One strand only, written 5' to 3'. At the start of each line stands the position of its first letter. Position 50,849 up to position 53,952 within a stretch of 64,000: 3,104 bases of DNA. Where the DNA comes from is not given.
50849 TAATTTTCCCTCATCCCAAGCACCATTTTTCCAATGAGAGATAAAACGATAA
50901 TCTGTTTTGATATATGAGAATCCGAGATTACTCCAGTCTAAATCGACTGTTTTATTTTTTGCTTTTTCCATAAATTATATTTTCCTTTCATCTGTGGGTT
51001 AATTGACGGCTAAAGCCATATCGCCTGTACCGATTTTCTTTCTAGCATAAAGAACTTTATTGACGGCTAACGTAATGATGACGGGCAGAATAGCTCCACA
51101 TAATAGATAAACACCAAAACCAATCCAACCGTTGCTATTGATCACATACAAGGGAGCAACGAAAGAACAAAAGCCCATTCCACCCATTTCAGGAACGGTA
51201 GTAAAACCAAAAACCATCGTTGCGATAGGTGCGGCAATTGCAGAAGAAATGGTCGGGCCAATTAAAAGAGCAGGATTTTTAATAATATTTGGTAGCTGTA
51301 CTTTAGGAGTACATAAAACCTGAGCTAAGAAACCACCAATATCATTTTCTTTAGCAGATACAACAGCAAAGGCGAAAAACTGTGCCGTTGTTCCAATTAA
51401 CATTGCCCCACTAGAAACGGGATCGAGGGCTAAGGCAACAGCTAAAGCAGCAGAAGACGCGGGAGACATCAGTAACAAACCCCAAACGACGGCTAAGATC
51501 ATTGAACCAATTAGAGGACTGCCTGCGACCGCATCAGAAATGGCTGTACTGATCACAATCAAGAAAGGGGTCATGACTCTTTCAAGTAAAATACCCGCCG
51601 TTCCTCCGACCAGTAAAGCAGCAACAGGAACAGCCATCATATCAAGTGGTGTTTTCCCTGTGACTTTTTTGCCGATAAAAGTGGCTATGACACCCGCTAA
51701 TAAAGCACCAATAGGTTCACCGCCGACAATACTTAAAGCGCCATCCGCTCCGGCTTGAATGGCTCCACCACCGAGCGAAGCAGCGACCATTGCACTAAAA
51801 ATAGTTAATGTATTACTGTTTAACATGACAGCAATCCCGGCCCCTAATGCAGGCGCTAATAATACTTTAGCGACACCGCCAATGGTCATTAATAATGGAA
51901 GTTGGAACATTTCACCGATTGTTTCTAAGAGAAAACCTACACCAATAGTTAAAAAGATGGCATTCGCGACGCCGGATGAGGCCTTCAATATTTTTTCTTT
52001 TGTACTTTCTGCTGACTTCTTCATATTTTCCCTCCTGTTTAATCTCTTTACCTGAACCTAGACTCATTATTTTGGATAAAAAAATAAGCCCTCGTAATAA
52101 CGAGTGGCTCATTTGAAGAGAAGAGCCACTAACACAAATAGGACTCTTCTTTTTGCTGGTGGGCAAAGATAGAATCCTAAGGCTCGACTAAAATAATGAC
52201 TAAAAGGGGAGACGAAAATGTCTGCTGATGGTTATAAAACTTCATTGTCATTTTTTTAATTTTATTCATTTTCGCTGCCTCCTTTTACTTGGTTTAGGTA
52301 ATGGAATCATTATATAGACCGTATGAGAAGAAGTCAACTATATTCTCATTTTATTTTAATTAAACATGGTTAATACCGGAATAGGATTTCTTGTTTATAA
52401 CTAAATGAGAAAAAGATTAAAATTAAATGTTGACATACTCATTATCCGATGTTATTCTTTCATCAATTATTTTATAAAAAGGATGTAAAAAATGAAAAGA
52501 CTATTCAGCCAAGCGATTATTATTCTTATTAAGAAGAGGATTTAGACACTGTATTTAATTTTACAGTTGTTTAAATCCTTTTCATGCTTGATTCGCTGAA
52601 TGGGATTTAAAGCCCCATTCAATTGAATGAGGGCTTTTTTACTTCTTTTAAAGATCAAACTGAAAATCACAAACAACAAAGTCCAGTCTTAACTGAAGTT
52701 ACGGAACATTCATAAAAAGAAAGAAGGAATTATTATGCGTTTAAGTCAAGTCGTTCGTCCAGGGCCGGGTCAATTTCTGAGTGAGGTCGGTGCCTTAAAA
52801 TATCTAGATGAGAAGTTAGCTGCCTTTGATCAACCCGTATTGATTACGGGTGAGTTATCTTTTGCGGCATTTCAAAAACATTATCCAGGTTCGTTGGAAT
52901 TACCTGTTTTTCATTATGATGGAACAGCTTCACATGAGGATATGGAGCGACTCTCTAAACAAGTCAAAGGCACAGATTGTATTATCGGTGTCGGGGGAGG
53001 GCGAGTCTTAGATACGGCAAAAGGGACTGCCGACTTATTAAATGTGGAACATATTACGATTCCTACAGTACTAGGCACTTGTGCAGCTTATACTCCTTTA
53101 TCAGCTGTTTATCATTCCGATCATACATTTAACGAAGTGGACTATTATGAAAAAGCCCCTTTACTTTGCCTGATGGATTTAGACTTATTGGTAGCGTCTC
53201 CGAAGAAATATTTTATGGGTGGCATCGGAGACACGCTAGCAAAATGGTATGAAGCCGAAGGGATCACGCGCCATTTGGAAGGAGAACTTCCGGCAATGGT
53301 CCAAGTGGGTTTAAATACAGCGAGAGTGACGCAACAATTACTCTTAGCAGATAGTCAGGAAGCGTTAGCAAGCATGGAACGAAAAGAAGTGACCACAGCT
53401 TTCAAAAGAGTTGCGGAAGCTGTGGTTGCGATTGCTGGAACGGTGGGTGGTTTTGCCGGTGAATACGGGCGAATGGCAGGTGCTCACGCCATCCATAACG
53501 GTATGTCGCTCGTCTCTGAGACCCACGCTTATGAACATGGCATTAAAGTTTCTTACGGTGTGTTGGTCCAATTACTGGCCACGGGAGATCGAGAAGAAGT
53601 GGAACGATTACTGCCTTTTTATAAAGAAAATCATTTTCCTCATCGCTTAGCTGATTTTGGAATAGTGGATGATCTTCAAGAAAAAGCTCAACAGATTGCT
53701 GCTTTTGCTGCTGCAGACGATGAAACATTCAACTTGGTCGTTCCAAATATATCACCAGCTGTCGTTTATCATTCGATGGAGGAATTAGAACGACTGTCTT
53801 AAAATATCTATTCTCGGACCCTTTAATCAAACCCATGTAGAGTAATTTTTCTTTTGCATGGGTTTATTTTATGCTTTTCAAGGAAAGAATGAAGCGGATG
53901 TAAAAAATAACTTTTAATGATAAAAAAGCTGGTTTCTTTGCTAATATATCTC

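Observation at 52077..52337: Textbook-style ribosome-mediated attenuator with an LLVIILV leader peptide upstream of the membrane-protein/ilvE operon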

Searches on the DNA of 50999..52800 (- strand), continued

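Call 55: search_rna_families(sources=[L001, L006, L013, L014, L017, L026, L057, L058, L060, L061], threshold=evalue, max_evalue=1, show_alignments=3)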
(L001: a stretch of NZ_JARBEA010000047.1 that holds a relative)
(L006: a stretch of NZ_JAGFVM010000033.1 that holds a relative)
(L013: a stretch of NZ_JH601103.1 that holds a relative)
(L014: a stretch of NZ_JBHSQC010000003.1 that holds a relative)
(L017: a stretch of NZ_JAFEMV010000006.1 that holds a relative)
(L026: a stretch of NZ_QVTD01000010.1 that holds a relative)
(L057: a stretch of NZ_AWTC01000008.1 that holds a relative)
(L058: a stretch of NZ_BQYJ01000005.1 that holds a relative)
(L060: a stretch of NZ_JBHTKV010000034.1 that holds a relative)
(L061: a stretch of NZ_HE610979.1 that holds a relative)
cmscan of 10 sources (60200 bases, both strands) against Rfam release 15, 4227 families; matches with E-value up to 1: 6.
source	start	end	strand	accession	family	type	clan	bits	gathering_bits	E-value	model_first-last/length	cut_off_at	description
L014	3606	3678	-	RF00005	tRNA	Gene; tRNA;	CL00001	59.8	29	1.9e-10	1-71/71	no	tRNA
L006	4641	4687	+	RF01666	rox2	Cis-reg;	-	35.5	55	0.017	1-71/71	no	Drosophila rox2 ncRNA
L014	3552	3591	+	RF00143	mir-6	Gene; miRNA;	CL00083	32.8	58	0.052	1-74/74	no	mir-6 microRNA precursor family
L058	5904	5956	-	RF04344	Plastid-psbA-3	Cis-reg;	CL00153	31.6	48.4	0.066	1-57/57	no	Plastid-psbA-3 3UTR RNA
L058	5908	5960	+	RF04344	Plastid-psbA-3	Cis-reg;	CL00153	30.5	48.4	0.13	1-57/57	no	Plastid-psbA-3 3UTR RNA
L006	1256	1415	-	RF02637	EF0408_EF0409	Gene; sRNA;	-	21.2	440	0.21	1-412/412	no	Enterococcus sRNA EF0408_EF0409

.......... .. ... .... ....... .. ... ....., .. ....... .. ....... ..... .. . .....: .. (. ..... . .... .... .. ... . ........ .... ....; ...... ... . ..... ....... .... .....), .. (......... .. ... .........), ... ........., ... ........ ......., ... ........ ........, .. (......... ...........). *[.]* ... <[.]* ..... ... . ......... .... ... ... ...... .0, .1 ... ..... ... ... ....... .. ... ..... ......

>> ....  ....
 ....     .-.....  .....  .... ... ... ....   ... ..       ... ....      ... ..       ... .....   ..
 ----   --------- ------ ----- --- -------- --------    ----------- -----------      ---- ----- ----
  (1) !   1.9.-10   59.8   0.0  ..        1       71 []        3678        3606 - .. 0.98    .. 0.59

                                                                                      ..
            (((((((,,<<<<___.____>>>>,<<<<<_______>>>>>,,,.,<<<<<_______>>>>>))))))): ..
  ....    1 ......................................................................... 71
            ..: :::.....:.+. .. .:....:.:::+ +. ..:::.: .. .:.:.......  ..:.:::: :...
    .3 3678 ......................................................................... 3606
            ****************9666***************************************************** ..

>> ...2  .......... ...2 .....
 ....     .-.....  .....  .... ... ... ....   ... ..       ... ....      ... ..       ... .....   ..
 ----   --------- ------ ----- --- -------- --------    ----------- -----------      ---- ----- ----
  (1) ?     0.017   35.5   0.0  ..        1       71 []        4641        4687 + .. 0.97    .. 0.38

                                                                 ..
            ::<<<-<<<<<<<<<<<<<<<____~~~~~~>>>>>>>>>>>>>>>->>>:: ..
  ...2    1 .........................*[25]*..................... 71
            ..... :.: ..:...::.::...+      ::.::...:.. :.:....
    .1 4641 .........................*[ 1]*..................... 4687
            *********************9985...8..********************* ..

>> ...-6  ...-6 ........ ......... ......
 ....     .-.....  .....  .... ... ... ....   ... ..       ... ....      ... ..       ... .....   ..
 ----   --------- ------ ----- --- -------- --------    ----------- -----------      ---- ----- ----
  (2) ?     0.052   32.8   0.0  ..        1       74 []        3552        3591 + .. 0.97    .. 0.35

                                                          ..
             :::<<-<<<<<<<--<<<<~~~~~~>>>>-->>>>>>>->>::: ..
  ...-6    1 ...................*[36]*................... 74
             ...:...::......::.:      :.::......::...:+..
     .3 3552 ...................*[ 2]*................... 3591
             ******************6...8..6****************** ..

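Call 56: search_rna_families(source=L026, start=2230, end=2470, threshold=evalue, max_evalue=10, show_alignments=1)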
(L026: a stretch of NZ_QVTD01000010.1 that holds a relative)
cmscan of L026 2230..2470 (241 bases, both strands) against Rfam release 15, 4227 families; matches with E-value up to 10: 7.
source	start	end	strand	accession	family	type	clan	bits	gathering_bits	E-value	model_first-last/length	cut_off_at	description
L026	2232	2404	+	RF02414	rli60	Gene; sRNA;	-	23.7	60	0.37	1-191/191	no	Listeria sRNA rli60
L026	2296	2365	-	RF03787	mir-2010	Gene; miRNA;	-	15.7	66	3.2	1-76/76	no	mir-2010 microRNA precursor family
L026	2372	2438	-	RF01622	ceN22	Gene; snRNA; snoRNA; CD-box;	-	14.9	45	2.3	1-76/76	no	Nematode snoRNA ceN22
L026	2385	2469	-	RF01414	Dicty_Class_I_RNA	Gene;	-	13.4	41.5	8.4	1-56/56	no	Class I RNA from Dictyostelium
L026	2385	2419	+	RF01057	SAH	Cis-reg; riboswitch;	-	13.1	37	3.7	1-78/78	no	SAH (S-adenosyl-L-homocysteine) riboswitch aptamer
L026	2411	2425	+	RF01834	fiv_FSE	Cis-reg; frameshift_element;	-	10.9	53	6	1-35/35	no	ribosomal frameshift site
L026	2271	2334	+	RF01473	rli41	Gene; sRNA;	-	9.8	55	9.2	191-257/494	no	Listeria sRNA rli41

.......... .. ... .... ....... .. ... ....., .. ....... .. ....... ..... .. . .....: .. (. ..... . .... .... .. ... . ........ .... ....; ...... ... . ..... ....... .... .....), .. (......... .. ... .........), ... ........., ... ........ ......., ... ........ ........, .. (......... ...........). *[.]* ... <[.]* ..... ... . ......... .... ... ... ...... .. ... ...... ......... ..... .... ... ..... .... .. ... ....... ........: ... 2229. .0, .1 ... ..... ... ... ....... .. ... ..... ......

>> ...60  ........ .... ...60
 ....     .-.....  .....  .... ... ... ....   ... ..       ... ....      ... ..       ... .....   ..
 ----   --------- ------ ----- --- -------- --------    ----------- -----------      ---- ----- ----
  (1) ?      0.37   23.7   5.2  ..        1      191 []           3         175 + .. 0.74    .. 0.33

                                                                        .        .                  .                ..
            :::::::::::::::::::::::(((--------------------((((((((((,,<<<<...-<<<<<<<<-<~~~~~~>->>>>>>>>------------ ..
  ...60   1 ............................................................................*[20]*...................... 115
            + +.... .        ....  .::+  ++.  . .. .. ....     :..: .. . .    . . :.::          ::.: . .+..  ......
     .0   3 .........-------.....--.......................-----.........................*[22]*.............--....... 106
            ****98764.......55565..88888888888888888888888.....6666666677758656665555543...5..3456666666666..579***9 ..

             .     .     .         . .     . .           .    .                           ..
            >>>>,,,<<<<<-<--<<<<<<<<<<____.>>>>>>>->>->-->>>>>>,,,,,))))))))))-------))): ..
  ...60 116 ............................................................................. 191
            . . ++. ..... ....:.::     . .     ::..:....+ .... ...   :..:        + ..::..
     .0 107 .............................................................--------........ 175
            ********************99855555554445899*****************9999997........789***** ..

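Call 65: search_with_rna_model(model_id=R1, sources=[window, L001, L002, L003, L005, L006, L007, L008, L009, L010, L011, L012, L013, L014, L015, L016, L017, L019, L020, L081, L082, L083, L084, L085, L086, L087, L088, L089, L090, L091, L092, L093, L094, L095, L096], max_evalue=0.000001, make_alignment=true)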
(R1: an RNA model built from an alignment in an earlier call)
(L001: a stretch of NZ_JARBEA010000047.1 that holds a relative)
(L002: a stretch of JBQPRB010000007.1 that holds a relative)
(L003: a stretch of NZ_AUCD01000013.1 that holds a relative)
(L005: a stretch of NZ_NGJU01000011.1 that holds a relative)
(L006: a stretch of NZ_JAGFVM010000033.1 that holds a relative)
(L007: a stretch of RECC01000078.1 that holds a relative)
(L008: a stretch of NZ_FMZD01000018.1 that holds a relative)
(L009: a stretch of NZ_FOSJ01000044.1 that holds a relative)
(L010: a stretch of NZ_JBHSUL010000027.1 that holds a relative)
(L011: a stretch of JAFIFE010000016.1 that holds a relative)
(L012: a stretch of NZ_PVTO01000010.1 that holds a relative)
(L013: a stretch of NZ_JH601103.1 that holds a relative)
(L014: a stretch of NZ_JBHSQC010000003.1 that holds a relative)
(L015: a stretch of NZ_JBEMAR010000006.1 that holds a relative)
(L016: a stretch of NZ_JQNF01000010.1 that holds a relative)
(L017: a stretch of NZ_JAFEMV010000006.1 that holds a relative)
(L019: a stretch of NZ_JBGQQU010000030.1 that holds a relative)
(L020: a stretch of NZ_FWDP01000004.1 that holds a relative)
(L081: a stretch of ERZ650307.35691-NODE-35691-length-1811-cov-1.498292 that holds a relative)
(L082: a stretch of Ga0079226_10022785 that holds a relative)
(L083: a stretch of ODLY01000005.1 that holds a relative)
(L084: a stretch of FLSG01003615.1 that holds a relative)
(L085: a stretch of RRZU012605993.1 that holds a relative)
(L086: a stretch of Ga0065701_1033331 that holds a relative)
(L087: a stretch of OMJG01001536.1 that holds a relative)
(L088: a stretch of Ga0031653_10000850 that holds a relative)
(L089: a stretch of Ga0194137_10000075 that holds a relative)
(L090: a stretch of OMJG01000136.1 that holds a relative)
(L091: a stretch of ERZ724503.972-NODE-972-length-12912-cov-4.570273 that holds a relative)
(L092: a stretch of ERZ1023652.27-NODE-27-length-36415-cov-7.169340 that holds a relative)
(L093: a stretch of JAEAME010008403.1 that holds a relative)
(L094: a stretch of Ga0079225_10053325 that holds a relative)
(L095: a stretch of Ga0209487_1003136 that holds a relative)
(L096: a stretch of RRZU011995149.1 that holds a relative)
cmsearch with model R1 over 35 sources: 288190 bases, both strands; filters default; matches with E-value up to 0.000001: 34.
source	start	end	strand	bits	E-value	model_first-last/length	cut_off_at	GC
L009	2302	2443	+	111.8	2.2e-22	1-142/142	no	0.32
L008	2324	2466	+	111.4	2.7e-22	1-142/142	no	0.33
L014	2281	2422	+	110.3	4.9e-22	1-142/142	no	0.35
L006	2317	2454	+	109.3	8.3e-22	1-142/142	no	0.33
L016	2279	2413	+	107.8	1.7e-21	1-142/142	no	0.36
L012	2263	2406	+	107.4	2.2e-21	1-142/142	no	0.4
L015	2278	2413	+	107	2.6e-21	1-142/142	no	0.37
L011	2266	2407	+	103.5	1.6e-20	1-142/142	no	0.39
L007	2247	2389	+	101.6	4.6e-20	1-142/142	no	0.35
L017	2319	2451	+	97.7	3.4e-19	1-142/142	no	0.38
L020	2324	2464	+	97.7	3.6e-19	1-142/142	no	0.4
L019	2318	2450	+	97.2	4.6e-19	1-142/142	no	0.39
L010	2316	2450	+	95.9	9.1e-19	1-142/142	no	0.39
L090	6755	6895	-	95.7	9.8e-19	1-142/142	no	0.41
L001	2316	2458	+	85.7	1.8e-16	1-142/142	no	0.4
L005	2322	2464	+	81.2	1.9e-15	1-142/142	no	0.34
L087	3921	4061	-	79.2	5.5e-15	1-142/142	no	0.4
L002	2281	2413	+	78.4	8.4e-15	1-142/142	no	0.39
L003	2290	2426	+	75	4.9e-14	1-142/142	no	0.44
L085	1079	1206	+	72.7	1.7e-13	1-142/142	no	0.39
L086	297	426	+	71.9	2.5e-13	1-142/142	no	0.37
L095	10977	11119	+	71.1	3.8e-13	1-142/142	no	0.28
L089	6945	7074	-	70.9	4.1e-13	1-142/142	no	0.39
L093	931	1053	-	70.7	4.6e-13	1-142/142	no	0.41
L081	710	837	-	69.6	8.2e-13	1-142/142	no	0.39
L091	11668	11795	-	69.6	8.2e-13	1-142/142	no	0.39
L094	165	312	+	68.6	1.4e-12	1-142/142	no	0.27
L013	2341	2470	+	68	1.9e-12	1-142/142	no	0.35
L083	5763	5892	-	67.8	2.1e-12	1-142/142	no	0.34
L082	3964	4101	-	64.9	9.6e-12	1-142/142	no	0.3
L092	8143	8260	-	64.5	1.2e-11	12-142/142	5'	0.39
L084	1186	1311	-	52.6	6.1e-09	1-142/142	no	0.43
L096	2358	2460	+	50.9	1.4e-08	1-116/142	3'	0.4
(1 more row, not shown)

Alignment A6: 34 matches aligned to the model, 185 columns, each read 5' to 3' on its own strand. Consensus structure (alignment columns), stored with it:
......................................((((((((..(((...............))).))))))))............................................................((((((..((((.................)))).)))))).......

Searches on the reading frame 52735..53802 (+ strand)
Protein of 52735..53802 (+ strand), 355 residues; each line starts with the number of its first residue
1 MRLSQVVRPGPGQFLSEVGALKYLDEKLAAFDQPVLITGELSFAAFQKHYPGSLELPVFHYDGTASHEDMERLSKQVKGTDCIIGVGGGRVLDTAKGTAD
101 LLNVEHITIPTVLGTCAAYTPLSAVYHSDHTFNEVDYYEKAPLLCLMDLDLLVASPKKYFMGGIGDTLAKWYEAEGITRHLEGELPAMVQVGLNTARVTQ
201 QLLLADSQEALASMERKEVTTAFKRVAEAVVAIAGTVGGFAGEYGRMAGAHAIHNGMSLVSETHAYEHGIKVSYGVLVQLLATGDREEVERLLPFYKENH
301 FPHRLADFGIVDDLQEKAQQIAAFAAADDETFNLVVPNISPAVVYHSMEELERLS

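Call 6: search_protein_families(library=pfam, proteins=[window:52735-53802:+])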
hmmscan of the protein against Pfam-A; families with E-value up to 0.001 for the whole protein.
window:52735-53802:+ (355 aa): 2 families
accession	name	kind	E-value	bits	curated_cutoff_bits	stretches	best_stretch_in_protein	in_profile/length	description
PF00465.25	Fe-ADH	-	8.8e-18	64.9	31.3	1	11-148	1-167/168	Iron-containing alcohol dehydrogenase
PF13685.12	Fe-ADH_2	-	6.4e-12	46.2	28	1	52-156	40-149/149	Iron-containing alcohol dehydrogenase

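Call 7: search_protein_families(library=ncbifam, proteins=[window:52735-53802:+])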
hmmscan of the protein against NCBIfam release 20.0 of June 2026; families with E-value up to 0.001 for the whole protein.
window:52735-53802:+ (355 aa): 7 families
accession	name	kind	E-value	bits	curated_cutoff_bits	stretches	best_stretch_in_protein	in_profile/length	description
NF007880.0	PRK10586.1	equivalog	2.5e-68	230.7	429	1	7-352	8-358/362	oxidoreductase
NF006941.0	PRK09423.1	subfamily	4e-66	223.3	336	1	11-354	8-358/367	glycerol dehydrogenase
NF053832.1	GlycoaldRedHalo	equivalog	6.9e-52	176.8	550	1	55-351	58-355/363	glycolaldehyde reductase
NF047954.1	PrpdilGlycDhGldA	equivalog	1.1e-48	166.3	700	1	51-347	54-351/365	bifunctional L-1,2-propanediol dehydrogenase/glycerol dehydrogenase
NF002022.0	PRK00843.1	equivalog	7e-14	51.6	413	1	62-291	68-291/350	NAD(P)-dependent glycerol-1-phosphate dehydrogenase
TIGR03405.1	Phn_Fe-ADH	equivalog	9.4e-05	21.3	423.7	0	68-98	69-99/355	iron-containing alcohol dehydrogenase PsrA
NF041822.1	daptide_DH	equivalog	0.00046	19.2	300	1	61-96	36-71/363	daptide-type RiPP biosynthesis dehydogenase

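Call 81: find_homologous_proteins(query=window:52735-53802:+, max_evalue=1e-20)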
Query window:52735-53802:+ (355 aa): 388 proteins with E <= 1e-20 among 8000 candidates; the best 120 are listed.
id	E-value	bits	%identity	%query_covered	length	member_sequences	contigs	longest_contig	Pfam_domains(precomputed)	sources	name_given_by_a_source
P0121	1.6e-233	792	100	100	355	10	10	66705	PF13685.13,PF00465.26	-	-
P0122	5.1e-207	705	87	100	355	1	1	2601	PF13685.13,PF00465.26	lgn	-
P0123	9.2e-205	697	87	100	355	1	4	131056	PF13685.13,PF00465.26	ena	-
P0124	4.1e-198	676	83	100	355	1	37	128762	PF13685.13,PF00465.26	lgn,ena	-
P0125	2.5e-190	650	80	100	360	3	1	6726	PF13685.13,PF00465.26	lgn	-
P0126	3.9e-190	649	80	100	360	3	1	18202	PF13685.13,PF00465.26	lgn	-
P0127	4.0e-190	649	80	100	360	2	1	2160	PF13685.13,PF00465.26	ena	-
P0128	2.4e-188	644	79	100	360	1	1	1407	PF13685.13,PF00465.26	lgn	-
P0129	7.7e-188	642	78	100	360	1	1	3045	PF13685.13,PF00465.26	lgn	-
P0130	2.5e-187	640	79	100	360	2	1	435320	PF13685.13,PF00465.26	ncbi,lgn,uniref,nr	ncbi:iron-containing alcohol dehydrogenase family protein [Desemzia sp. RIT 804]|uniref:iron-contain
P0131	2.9e-187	640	79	100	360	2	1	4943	PF13685.13,PF00465.26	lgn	-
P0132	3.3e-186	636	86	92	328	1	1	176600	PF13685.13,PF00465.26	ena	-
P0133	3.1e-183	627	77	100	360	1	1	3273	PF13685.13,PF00465.26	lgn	-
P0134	3.5e-183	627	76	100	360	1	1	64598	PF13685.13,PF00465.26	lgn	-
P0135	1.1e-179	615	76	100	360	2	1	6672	PF13685.13,PF00465.26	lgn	-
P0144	2.9e-174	597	73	100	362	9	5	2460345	PF13685.13,PF00465.26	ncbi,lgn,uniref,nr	ncbi:iron-containing alcohol dehydrogenase family protein [Carnobacterium viridans]|uniref:Uncharact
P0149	2.5e-166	571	70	99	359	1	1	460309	PF13685.13,PF00465.26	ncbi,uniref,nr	ncbi:iron-containing alcohol dehydrogenase family protein [Oceanobacillus piezotolerans]|uniref:Iron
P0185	7.0e-143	494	62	100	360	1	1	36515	PF13685.13,PF00465.26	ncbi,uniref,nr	ncbi:iron-containing alcohol dehydrogenase family protein [Marinilactibacillus kalidii]|uniref:iron-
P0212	2.0e-120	420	53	100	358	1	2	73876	PF13685.13,PF00465.26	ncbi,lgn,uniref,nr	ncbi:iron-containing alcohol dehydrogenase family protein [Gemella cuniculi]|uniref:iron-containing 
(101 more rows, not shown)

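Call 82: find_encoding_contigs(protein=P0130, flank=2500, max_places=1)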
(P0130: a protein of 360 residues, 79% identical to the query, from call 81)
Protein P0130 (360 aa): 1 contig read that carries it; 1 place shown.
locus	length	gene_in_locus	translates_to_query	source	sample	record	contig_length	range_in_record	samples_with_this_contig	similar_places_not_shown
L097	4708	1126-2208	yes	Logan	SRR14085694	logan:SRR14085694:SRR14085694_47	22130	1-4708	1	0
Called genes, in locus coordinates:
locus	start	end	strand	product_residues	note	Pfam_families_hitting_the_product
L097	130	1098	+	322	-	PF13593:SBF_like, PF01758:SBF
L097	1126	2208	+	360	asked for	PF00465:Fe-ADH, PF13685:Fe-ADH_2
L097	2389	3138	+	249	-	PF06161:DUF975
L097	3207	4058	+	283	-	PF00491:Arginase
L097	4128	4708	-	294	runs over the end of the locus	PF03180:Lipoprotein_9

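Call 83: find_encoding_contigs(protein=P0144, flank=2500, max_places=1)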
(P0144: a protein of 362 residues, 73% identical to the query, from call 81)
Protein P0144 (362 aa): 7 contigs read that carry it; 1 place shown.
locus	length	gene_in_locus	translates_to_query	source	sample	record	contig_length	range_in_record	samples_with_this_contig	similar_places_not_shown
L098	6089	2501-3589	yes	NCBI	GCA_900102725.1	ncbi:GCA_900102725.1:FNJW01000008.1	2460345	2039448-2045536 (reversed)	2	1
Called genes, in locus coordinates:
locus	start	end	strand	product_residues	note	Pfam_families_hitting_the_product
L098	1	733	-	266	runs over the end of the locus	PF03609:EII-Sor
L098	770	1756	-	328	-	PF03610:EIIA-man, PF03830:PTSIIB_sorb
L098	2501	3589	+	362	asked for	PF00465:Fe-ADH, PF13685:Fe-ADH_2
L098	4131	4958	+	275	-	PF08543:Phos_pyr_kin, PF00294:PfkB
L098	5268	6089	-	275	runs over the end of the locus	PF02361:CbiQ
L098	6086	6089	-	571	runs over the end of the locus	PF03193:RsgA_GTPase (faint), PF13191:AAA_16 (faint), PF13476:AAA_23 (faint), PF00005:ABC_tran, PF00006:ATP-synt_ab (faint), PF12558:DUF3744, PF00005:ABC_tran, PF13304:AAA_21 (weak), +4 more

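Call 84: find_encoding_contigs(protein=P0185, flank=2500, max_places=1)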
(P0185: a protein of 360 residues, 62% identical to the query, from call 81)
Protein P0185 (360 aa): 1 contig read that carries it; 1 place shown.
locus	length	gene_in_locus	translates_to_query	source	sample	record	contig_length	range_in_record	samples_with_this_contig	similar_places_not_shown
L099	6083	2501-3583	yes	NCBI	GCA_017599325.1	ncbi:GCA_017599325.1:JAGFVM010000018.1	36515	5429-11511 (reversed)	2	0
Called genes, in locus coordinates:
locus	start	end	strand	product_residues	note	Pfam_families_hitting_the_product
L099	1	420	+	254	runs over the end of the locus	PF00977:His_biosynth, PF01207:Dus (faint), PF03060:NMO (faint)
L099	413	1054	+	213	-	PF01502:PRA-CH, PF01503:PRA-PH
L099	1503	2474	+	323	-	PF13593:SBF_like, PF01758:SBF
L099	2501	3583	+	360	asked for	PF00465:Fe-ADH, PF13685:Fe-ADH_2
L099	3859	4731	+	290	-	PF01545:Cation_efflux, PF16916:ZT_dimer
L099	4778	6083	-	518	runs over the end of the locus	PF00149:Metallophos, PF02872:5_nucleotid_C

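Call 85: find_encoding_contigs(protein=P0149, flank=2500, max_places=1)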
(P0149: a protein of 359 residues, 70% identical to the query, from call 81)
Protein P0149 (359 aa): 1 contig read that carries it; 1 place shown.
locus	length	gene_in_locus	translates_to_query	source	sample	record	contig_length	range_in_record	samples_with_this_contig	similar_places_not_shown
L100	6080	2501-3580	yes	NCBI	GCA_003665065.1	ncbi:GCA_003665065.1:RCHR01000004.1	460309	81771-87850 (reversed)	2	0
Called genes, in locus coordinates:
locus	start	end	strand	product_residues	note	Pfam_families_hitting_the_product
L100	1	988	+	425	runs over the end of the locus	PF07690:MFS_1, PF11700:ATG22, PF12832:MFS_1_like, PF11700:ATG22, PF07690:MFS_1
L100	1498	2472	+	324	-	PF13593:SBF_like, PF01758:SBF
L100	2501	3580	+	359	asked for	PF00465:Fe-ADH, PF13685:Fe-ADH_2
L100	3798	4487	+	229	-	PF01510:Amidase_2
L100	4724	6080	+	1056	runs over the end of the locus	PF08455:SNF2_assoc, PF00176:SNF2-rel_dom, PF00271:Helicase_C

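Call 86: find_encoding_contigs(protein=P0212, flank=2500, max_places=1)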
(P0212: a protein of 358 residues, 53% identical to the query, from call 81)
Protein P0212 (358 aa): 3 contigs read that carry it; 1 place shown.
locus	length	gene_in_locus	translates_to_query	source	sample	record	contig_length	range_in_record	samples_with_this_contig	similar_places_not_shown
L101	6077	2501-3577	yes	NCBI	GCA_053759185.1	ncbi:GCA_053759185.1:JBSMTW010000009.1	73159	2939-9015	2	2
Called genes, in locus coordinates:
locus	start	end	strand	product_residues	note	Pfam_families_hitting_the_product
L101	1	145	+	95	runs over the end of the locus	PF01250:Ribosomal_S6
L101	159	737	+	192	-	PF00436:SSB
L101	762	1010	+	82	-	PF01084:Ribosomal_S18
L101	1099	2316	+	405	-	PF01966:HD, PF19276:HD_assoc_2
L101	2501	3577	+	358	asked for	PF00465:Fe-ADH, PF13685:Fe-ADH_2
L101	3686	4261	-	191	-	PF01965:DJ-1_PfpI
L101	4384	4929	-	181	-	PF02482:Ribosomal_S30AE, PF16321:Ribosom_S30AE_C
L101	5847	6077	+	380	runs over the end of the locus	PF00270:DEAD, PF04851:ResIII, PF00271:Helicase_C, PF22590:Cas3-like_C_2 (weak)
